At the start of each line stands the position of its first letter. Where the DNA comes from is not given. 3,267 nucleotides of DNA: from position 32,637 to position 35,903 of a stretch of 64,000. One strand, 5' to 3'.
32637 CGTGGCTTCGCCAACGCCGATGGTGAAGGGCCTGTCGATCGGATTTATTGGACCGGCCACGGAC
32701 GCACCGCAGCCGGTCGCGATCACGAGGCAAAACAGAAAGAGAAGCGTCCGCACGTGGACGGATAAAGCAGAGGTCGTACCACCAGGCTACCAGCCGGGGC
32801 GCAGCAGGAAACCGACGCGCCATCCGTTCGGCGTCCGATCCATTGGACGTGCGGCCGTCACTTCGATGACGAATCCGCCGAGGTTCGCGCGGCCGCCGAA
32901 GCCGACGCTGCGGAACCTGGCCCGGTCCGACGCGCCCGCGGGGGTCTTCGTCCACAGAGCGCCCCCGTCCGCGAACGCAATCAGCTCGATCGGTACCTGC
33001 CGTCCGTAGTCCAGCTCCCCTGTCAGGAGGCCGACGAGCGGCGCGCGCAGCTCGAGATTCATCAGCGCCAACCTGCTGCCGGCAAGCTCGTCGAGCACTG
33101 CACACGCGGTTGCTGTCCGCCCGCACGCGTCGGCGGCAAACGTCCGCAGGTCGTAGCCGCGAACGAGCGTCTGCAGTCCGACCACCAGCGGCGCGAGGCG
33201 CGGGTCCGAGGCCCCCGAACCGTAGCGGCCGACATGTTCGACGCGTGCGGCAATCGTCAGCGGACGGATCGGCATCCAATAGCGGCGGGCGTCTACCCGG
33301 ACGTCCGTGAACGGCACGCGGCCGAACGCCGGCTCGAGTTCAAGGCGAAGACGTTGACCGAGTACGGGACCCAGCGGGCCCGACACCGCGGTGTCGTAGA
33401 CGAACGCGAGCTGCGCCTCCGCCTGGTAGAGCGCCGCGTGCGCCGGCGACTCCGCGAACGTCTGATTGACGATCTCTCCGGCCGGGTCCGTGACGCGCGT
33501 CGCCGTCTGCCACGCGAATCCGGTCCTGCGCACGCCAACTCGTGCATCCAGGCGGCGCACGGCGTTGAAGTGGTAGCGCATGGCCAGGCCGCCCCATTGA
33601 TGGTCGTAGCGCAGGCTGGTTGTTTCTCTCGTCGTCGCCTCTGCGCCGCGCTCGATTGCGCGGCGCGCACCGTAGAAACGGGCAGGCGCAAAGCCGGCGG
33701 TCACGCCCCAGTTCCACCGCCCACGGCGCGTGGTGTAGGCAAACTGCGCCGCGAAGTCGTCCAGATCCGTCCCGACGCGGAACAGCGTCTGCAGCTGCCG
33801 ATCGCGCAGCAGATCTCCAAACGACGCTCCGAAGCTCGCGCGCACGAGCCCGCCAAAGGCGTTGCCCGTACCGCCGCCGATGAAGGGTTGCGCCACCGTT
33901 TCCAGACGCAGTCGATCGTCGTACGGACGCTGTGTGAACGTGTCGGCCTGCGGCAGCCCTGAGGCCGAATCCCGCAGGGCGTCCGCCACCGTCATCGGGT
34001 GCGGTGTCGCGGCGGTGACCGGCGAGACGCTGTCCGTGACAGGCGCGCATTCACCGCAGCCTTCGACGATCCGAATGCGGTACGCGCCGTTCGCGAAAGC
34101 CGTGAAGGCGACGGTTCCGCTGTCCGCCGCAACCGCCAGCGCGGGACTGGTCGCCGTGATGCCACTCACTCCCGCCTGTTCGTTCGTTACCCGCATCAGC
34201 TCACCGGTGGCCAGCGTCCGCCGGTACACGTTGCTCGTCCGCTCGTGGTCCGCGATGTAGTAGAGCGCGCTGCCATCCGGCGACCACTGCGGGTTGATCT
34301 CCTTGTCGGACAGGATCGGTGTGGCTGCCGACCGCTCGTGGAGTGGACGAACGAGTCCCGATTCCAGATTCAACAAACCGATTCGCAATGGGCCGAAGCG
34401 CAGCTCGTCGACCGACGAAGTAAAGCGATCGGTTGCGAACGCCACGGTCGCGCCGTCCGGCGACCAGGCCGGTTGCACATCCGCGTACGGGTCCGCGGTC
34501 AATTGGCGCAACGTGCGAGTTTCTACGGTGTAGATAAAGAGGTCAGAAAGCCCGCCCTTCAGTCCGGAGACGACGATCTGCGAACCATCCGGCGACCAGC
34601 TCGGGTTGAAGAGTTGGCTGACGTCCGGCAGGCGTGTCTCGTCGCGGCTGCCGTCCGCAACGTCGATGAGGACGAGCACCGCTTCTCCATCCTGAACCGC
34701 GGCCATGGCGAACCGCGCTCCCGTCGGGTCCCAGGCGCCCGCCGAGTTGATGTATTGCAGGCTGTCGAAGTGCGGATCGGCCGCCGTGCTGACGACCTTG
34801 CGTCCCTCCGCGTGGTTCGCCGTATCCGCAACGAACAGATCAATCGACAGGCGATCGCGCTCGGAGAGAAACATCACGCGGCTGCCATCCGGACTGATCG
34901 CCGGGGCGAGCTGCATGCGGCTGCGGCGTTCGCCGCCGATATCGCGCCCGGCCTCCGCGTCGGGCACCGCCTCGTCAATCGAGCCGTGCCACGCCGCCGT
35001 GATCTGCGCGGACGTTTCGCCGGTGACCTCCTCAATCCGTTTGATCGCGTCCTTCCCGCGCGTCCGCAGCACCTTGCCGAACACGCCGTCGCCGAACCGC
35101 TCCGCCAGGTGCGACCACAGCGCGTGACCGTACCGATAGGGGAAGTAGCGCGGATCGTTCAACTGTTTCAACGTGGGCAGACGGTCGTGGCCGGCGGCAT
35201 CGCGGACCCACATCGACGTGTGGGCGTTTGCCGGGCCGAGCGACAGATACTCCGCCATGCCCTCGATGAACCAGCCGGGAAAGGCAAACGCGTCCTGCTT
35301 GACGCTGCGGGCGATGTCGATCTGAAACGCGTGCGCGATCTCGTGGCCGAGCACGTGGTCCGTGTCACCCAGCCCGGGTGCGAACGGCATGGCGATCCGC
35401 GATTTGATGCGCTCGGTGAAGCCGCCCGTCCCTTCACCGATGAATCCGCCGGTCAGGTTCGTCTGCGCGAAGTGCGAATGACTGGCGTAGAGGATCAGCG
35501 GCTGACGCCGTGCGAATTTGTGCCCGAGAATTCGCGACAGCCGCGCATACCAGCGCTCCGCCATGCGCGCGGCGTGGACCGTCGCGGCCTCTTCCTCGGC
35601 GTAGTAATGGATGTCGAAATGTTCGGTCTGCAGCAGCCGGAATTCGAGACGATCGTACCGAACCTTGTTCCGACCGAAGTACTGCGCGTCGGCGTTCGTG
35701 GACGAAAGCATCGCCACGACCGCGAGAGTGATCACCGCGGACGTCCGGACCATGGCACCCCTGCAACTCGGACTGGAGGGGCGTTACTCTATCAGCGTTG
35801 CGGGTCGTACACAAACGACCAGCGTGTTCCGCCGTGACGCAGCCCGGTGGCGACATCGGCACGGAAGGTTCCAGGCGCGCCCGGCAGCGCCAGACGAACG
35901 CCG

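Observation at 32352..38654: Co-oriented envelope cluster: two protease-domain/Omp85-barrel fusions with a PA2779-like anchored protein, a lipoprotein and a P-loop kinase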

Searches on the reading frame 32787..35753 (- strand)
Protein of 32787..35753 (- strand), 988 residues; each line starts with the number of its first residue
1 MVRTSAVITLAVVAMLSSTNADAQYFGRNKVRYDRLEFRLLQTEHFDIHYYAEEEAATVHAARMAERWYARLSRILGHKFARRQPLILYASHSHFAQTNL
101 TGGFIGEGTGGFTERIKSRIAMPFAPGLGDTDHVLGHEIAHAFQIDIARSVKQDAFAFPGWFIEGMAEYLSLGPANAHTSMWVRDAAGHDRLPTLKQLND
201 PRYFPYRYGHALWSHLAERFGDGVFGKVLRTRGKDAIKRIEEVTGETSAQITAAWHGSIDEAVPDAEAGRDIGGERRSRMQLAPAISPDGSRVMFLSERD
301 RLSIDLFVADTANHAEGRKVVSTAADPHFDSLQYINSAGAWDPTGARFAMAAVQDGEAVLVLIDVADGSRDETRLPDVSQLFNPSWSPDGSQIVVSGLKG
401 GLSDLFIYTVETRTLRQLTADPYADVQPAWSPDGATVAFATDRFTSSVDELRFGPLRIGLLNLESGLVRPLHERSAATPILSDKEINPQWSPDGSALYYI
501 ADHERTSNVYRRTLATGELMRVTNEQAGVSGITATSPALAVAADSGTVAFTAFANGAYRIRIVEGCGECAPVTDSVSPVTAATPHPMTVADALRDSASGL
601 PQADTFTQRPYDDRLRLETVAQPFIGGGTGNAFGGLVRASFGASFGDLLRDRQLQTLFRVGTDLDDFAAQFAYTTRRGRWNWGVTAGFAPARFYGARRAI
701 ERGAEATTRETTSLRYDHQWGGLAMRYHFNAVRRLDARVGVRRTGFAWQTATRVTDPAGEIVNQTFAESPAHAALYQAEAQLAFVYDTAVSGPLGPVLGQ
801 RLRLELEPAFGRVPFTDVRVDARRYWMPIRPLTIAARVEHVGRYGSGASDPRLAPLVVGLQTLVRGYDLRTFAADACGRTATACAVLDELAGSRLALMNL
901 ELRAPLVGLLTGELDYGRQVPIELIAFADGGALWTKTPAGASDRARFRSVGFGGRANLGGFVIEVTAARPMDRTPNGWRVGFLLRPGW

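Call 3: search_protein_families(library=pfam, proteins=[window:32787-35753:-], max_evalue=0.1)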
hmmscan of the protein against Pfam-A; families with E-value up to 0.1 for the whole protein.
window:32787-35753:- (988 aa): 8 families
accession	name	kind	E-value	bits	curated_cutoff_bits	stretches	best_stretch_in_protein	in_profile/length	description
PF07676.18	PD40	-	2.8e-20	72.2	20.9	4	283-308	13-38/38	WD40-like Beta Propeller Repeat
PF00930.27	DPPIV_N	-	4.6e-07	29.3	22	1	473-526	40-82/354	Dipeptidyl peptidase IV (DPP IV) N-terminal region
PF25174.1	Beta-prop_THOC3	-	1.9e-05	24.2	305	1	327-443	44-150/272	THOC3 beta-propeller domain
PF04450.18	BSP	-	0.00022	21.5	23.8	1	131-190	102-153/207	Peptidase of plants and bacteria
PF14583.12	Pectate_lyase22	-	0.03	13.5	30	0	385-422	244-283/386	Oligogalacturonate lyase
PF19527.4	DUF6055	-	0.05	13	27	0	130-172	127-172/417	Family of unknown function (DUF6055)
PF24797.1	Beta-prop_WDR35_TULP_N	-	0.074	12.6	80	0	340-504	122-275/332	WDR35/TULP4 N-terminal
PF25460.1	Beta-prop_Aladin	-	0.085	12.4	171.1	0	340-442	117-214/340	Aladin seven-bladed propeller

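Call 4: search_protein_families(library=ncbifam, proteins=[window:32787-35753:-], max_evalue=0.1)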
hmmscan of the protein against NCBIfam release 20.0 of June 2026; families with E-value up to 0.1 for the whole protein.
window:32787-35753:- (988 aa): 6 families
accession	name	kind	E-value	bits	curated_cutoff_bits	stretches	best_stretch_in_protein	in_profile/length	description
TIGR02800.1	propeller_TolB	equivalog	3.4e-31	108.6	343.15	3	382-444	238-300/418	Tol-Pal system beta propeller repeat protein TolB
NF033523.0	lasso_peptidase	equivalog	5.9e-16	58.3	400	3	482-536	87-141/638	Atxe2 family lasso peptide isopeptidase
NF002183.0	PRK01029.1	equivalog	1.8e-15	57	405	2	383-523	285-411/429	Tol-Pal system protein TolB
NF053518.1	DipepPtdsDpp5Prph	equivalog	4.1e-11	42.1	900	1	358-545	174-360/655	dipeptidyl-peptidase Dpp5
NF003124.0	PRK04043.1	equivalog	4.9e-05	22.3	428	1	387-445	241-299/419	Tol-Pal system protein TolB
NF033876.2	flagella_HExxH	equivalog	0.00033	20.2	205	1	131-223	129-218/384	flagellinolysin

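Call 7: search_solved_structures(query=window:32787-35753:-, max_evalue=1, show_alignments=2)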
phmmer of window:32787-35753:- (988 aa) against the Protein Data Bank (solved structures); distinct sequences matched with E-value up to 1: 22.
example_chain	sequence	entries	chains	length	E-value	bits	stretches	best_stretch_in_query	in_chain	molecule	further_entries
4r40_A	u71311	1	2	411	1.5e-13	52.9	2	380-525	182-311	Protein TolB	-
4pwz_A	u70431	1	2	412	1.5e-13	52.9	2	380-525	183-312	Protein TolB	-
6pnv_A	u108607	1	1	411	8.7e-13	50.4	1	379-526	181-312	Tol-Pal system protein TolB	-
1crz_A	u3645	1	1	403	6.7e-12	47.5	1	379-526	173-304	TOLB PROTEIN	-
2w8b_B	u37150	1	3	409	6.8e-12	47.5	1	379-526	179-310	PROTEIN TOLB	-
2hqs_A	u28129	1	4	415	6.9e-12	47.4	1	379-526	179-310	Protein tolB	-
4jml_A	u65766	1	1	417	7.5e-12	47.3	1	380-526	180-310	Protein TolB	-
3iax_A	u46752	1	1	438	7.7e-12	47.3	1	379-526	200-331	Protein tolB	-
1c5k_A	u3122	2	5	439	7.8e-12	47.3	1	379-526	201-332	PROTEIN (TOLB PROTEIN) | PROTEIN TOLB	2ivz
7nst_E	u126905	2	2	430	9.9e-12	46.9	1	380-527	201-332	Tol-Pal system protein TolB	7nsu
2w8b_A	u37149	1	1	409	1.1e-11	46.8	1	379-526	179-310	PROTEIN TOLB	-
2ojh_A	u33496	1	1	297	3.4e-10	41.8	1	334-500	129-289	Uncharacterized protein Atu1656/AGR_C_3050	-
7mx5_A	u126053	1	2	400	8.4e-09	37.2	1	338-446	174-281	Tol-Pal system protein TolB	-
5k1h_B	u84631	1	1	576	0.0046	18.2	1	338-450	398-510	Eukaryotic translation initiation factor 3 subunit B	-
9cpa_p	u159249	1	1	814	0.0078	17.5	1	338-450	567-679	eukaryotic translation initiation factor 3 subunit b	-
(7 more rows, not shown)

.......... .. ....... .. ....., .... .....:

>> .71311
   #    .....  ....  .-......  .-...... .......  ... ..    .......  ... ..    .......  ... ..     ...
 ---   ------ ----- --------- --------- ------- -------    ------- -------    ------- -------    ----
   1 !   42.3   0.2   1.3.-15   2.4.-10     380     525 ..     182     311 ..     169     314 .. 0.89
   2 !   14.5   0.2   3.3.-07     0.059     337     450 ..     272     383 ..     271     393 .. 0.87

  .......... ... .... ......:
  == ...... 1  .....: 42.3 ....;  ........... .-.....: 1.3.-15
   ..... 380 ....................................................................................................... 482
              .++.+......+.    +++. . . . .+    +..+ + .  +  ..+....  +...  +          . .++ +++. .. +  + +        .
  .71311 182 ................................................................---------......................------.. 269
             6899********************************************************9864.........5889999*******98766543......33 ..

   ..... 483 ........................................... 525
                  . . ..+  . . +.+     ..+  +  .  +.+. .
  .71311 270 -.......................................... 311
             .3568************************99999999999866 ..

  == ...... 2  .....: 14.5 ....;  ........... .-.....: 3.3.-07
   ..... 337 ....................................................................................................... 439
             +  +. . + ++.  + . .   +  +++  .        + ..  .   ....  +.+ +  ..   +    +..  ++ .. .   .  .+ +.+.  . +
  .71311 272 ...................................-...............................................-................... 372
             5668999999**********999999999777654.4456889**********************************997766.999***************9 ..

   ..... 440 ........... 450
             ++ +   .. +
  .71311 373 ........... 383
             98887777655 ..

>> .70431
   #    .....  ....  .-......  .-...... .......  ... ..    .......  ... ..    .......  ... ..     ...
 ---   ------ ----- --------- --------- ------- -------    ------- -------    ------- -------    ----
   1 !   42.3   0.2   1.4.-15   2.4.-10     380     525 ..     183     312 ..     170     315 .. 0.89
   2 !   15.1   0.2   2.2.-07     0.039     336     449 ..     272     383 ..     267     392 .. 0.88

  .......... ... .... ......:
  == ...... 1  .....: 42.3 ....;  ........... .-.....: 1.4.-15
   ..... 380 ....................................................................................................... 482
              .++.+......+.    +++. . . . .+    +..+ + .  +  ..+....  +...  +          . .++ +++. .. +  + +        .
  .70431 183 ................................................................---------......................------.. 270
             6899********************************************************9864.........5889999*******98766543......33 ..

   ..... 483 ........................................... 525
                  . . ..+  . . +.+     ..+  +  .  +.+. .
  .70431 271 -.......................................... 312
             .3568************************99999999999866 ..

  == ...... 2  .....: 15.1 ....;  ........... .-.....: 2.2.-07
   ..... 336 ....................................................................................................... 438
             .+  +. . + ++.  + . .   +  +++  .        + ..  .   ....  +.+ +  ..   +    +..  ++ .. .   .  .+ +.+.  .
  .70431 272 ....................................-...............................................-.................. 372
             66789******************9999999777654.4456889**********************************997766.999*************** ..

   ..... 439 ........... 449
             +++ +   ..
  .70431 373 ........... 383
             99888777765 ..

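Call 8: find_homologous_proteins(query=window:32787-35753:-)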
Query window:32787-35753:- (988 aa): 7925 proteins with E <= 0.001 among 8000 candidates; the best 120 are listed.
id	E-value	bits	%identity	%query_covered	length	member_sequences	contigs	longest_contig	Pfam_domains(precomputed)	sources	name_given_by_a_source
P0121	0.0e+0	2163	96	100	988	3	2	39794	PF25174.2,PF26549.1,PF00930.28,PF26550.2,PF07676.19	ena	-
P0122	0.0e+0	2136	95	100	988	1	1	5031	PF26549.1,PF00930.28,PF26550.2,PF07676.19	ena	-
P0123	0.0e+0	2085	92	100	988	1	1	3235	PF25174.2,PF26549.1,PF00930.28,PF26550.2,PF07676.19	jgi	jgi:Tol biopolymer transport system component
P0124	0.0e+0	2057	91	100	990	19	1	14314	PF26549.1,PF00930.28,PF26550.2,PF07676.19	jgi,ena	-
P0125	0.0e+0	2044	90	100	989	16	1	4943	PF25174.2,PF26549.1,PF00930.28,PF26550.2,PF07676.19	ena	-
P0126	0.0e+0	1938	86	100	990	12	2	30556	PF25174.2,PF26549.1,PF00930.28,PF26550.2,PF07676.19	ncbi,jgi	jgi:hypothetical protein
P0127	0.0e+0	1893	84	100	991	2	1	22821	PF26549.1,PF00930.28,PF26550.2,PF07676.19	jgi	jgi:Tol biopolymer transport system component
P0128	0.0e+0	1891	83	100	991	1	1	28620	PF26549.1,PF00930.28,PF26550.2,PF07676.19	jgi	jgi:Tol biopolymer transport system component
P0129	0.0e+0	1856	81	100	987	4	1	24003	PF25174.2,PF26549.1,PF00930.28,PF26550.2,PF07676.19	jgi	jgi:hypothetical protein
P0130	0.0e+0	1751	77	100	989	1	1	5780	PF26549.1,PF00930.28,PF26550.2,PF07676.19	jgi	jgi:hypothetical protein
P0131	0.0e+0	1737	77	100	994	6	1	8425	PF26549.1,PF00930.28,PF26550.2,PF07676.19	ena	-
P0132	0.0e+0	1702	75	98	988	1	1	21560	PF26549.1,PF00930.28,PF26550.2,PF07676.19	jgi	jgi:hypothetical protein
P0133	0.0e+0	1701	75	100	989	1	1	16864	PF26549.1,PF00930.28,PF26550.2,PF07676.19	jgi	jgi:Tol biopolymer transport system component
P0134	0.0e+0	1674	74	100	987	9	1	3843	PF26549.1,PF00930.28,PF26550.2,PF07676.19,PF01103.30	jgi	-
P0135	0.0e+0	1672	73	100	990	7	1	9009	PF26549.1,PF00930.28,PF26550.2,PF07676.19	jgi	jgi:Tol biopolymer transport system component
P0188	0.0e+0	1349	61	100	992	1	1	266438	PF26549.1,PF00930.28,PF26550.2,PF07676.19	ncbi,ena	-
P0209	0.0e+0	1326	60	100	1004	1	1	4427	PF26549.1,PF00930.28,PF26550.2,PF07676.19,PF01103.30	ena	-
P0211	0.0e+0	1325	60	100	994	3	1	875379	PF26549.1,PF00930.28,PF26550.2,PF07676.19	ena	-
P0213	0.0e+0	1324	59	100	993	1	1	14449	PF26549.1,PF00930.28,PF26550.2,PF07676.19,PF01103.30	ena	-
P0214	0.0e+0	1324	60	100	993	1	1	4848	PF26549.1,PF26550.2,PF07676.19,PF01103.30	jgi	jgi:Tol biopolymer transport system component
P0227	0.0e+0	1312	60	100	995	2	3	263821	PF26549.1,PF00930.28,PF26550.2,PF07676.19,PF01103.30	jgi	jgi:Tol biopolymer transport system component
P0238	0.0e+0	1306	59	100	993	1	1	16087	PF26549.1,PF00930.28,PF26550.2,PF07676.19,PF01103.30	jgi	jgi:Tol biopolymer transport system component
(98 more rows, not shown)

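Call 26: predict_structure(alignment_id=A2)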
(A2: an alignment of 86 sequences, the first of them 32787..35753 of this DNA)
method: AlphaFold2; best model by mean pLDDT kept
length: 988 residues; sequences in the alignment: 86
mean_pLDDT: 79.5   pTM: 0.68
mean pLDDT of the five models: 79.5, 77.9, 76.9, 70.7, 68.1
residues with pLDDT >= 90: 356; 70-90: 403; 50-70: 137; < 50: 92
segments of 3 or more residues with pLDDT < 50: 1-35, 92-111, 115-117, 574-585, 622-635
pLDDT, mean of each block of 10 residues (from residue 1): 40 30 29 56 92 88 95 93 82 36 32 56 80 91 90 82 92 90 89 88 81 94 91 89 96 92 60 65 92 83 76 75 64 71 95 79 89 86 93 93 93 92 92 96 91 92 95 61 88 94 88 90 87 85 93 86 68 40 52 87 87 63 40 50 64 73 71 72 82 81 87 87 84 83 91 89 90 90 86 78 92 91 91 93 87 67 66 64 79 87 91 79 92 74 82 86 87 77 66
secondary structure, 60 per line:
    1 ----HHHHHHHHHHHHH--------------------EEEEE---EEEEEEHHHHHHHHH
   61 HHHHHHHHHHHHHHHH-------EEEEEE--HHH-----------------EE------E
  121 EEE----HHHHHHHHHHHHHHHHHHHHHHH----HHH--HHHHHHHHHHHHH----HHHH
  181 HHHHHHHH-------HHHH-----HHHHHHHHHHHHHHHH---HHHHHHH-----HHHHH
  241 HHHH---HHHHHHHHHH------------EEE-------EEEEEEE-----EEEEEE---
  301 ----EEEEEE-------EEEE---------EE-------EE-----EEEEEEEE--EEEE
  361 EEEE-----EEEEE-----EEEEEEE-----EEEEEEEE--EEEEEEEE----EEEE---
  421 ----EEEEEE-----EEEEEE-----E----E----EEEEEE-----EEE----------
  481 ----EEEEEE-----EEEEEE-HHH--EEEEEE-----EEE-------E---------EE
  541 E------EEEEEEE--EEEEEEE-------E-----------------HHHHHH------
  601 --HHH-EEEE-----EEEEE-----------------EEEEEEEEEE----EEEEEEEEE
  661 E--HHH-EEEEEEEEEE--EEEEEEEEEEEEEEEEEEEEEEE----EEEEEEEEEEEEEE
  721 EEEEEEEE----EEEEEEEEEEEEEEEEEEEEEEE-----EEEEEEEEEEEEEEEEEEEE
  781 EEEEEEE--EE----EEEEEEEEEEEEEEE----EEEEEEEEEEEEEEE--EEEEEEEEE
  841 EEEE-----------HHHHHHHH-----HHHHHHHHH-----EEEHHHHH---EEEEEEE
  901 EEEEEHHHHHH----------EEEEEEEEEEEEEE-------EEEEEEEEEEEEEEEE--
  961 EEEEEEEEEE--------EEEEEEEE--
elements in order (helices of 4 or more, strands of 3 or more residues): H5-17 E38-42 E46-51 H52-76 E84-89 E120-123 H128-150 H160-172 H177-188 H196-199 H205-220 H224-230 H236-244 H248-257 E270-272 E280-286 E292-297 E305-310 E318-321 E347-354 E357-364 E370-374 E380-386 E392-399 E402-409 E414-417 E425-430 E436-441 E457-462 E468-470 E485-490 E496-501 E508-513 E519-521 E539-541 E548-554 E557-563 H589-594 E607-610 E616-620 E638-647 E652-661 E668-677 E680-702 E707-728 E733-755 E761-787 E796-810 E815-829 E832-844 H856-863 H869-877 E883-885 H886-890 E894-905 H906-911 E922-935 E943-958 E961-970 E979-986

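Call 30: fold_search(model_id=the predicted structure, library=pdb)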
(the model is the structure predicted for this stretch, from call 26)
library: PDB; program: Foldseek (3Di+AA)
matches with E <= 10: 992; with E <= 0.001: 398
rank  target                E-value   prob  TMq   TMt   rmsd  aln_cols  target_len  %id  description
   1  1crz                  6.2e-11  1.00  0.19  0.45  23.1       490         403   18  CRYSTAL STRUCTURE OF THE E. COLI TOLB PROTEIN (released 2000-08-16)
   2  6pnv                  6.5e-11  1.00  0.21  0.48  13.8       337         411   17  1.42 Angstrom Resolution Crystal Structure of Translocation Protein TolB from Salmonella enterica (released 2019-07-17)
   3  9a2l_MODEL_1_A        6.8e-11  1.00  0.21  0.46  13.7       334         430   17  Model of E. coli TolB by in-cell photo-crosslinking MS and deep learning (released 2023-02-24)
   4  3iax_A                7.7e-11  1.00  0.19  0.45  20.4       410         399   18  The crystal structure of the TolB box of Colicin A in complex with TolB reveals important differences in the recruitme (released 2009-10-13)
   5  4jml_A                8.0e-11  1.00  0.19  0.45  20.1       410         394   18  Crystal structure of the TolB(P201C)-ColicinE9 TBE peptide(A33C) complex. (released 2013-07-17)
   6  4r40_A                8.0e-11  1.00  0.19  0.44  21.7       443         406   18  Crystal Structure of TolB/Pal complex from Yersinia pestis. (released 2014-09-03)
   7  2w8b_B                9.8e-11  1.00  0.21  0.48   7.9       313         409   18  Crystal structure of processed TolB in complex with Pal (released 2009-02-17)
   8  2hqs_A                1.1e-10  1.00  0.21  0.48   7.4       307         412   18  Crystal structure of TolB/Pal complex (released 2007-04-03)
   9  4r40_C                1.2e-10  1.00  0.22  0.51   5.2       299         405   17  Crystal Structure of TolB/Pal complex from Yersinia pestis. (released 2014-09-03)
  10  1c5k                  1.2e-10  1.00  0.19  0.45  20.5       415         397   18  THE STRUCTURE OF TOLB, AN ESSENTIAL COMPONENT OF THE TOL-DEPENDENT TRANSLOCATION SYSTEM AND ITS INTERACTIONS WITH THE TR (released 2000-12-06)
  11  2w8b_A                1.4e-10  1.00  0.19  0.44  20.1       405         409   18  Crystal structure of processed TolB in complex with Pal (released 2009-02-17)
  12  2ivz_C                1.5e-10  1.00  0.19  0.45  20.4       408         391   18  Structure of TolB in complex with a peptide of the colicin E9 T- domain (released 2006-08-16)
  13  2hqs_B                2.4e-10  1.00  0.19  0.44  20.4       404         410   19  Crystal structure of TolB/Pal complex (released 2007-04-03)
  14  7mx5_B                2.7e-10  1.00  0.21  0.50   4.6       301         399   18  Crystal structure of TolB from Acinetobacter baumannii (released 2021-05-26)
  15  2ivz_A                2.7e-10  1.00  0.19  0.46  20.5       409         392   19  Structure of TolB in complex with a peptide of the colicin E9 T- domain (released 2006-08-16)
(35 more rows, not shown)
